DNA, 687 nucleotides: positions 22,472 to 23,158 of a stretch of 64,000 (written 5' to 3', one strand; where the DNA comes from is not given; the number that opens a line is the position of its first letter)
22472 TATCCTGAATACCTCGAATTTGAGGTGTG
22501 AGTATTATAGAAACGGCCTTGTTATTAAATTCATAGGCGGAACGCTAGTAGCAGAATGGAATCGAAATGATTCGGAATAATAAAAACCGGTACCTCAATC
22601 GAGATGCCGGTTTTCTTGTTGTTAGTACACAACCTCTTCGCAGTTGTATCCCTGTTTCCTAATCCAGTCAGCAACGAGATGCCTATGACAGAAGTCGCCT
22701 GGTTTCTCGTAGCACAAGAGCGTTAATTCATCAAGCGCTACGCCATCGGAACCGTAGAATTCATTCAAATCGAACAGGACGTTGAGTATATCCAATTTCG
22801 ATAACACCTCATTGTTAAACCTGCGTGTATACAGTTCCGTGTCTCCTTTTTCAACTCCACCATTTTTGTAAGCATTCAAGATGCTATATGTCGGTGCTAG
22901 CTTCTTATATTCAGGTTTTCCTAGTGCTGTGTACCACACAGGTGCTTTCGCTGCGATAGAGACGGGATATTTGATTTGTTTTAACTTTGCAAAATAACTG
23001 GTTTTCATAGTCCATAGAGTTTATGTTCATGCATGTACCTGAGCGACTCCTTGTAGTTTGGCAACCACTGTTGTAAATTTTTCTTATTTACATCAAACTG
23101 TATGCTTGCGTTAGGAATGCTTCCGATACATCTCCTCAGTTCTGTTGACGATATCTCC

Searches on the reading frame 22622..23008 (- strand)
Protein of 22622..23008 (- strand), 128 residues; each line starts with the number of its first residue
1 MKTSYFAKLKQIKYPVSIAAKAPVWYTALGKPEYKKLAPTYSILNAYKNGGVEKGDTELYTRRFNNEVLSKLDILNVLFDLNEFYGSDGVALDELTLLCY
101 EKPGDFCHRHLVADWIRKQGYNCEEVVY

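Call 45: search_protein_families(library=pfam, alignment_id=A4, max_evalue=0.01)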
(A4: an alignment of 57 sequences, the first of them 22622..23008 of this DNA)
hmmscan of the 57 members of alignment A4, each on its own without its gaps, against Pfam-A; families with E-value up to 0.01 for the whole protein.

A. member 1, window:22622-23008:- (128 aa): 1 family
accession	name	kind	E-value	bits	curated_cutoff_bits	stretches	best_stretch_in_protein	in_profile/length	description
PF22751.1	DUF488-N3a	-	3.3e-10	40.7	27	1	34-120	39-118/118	Active DUF488-N3 subclade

B. families by the number of members that match (of 57 scanned): 14 families
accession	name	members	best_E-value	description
PF04448.17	DUF551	3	6.4e-10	Protein of unknown function (DUF551)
PF08010.17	Phage_30_3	1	1.7e-59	Bacteriophage protein GP30.3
PF00857.26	Isochorismatase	1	9.2e-18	Isochorismatase domain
PF00293.34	NUDIX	1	9.6e-14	NUDIX domain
PF01467.32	CTP_transf_like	1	2.7e-12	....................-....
PF22751.1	DUF488-N3a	1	3.3e-10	Active DUF488-N3 subclade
PF22296.2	bAvd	1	4.6e-05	bAvd-like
PF17802.7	SpaA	1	0.00043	Prealbumin-like fold domain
PF08954.16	Trimer_CC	1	0.00087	Trimerisation motif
PF04266.20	ASCH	1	0.0021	ASCH domain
PF07438.16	DUF1514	1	0.0042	Protein of unknown function (DUF1514)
PF14301.12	DUF4376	1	0.0078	Domain of unknown function (DUF4376)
PF07498.18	Rho_N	1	0.009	Rho termination factor, N-terminal domain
PF22566.2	UBA_8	1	0.0093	UBA-like domain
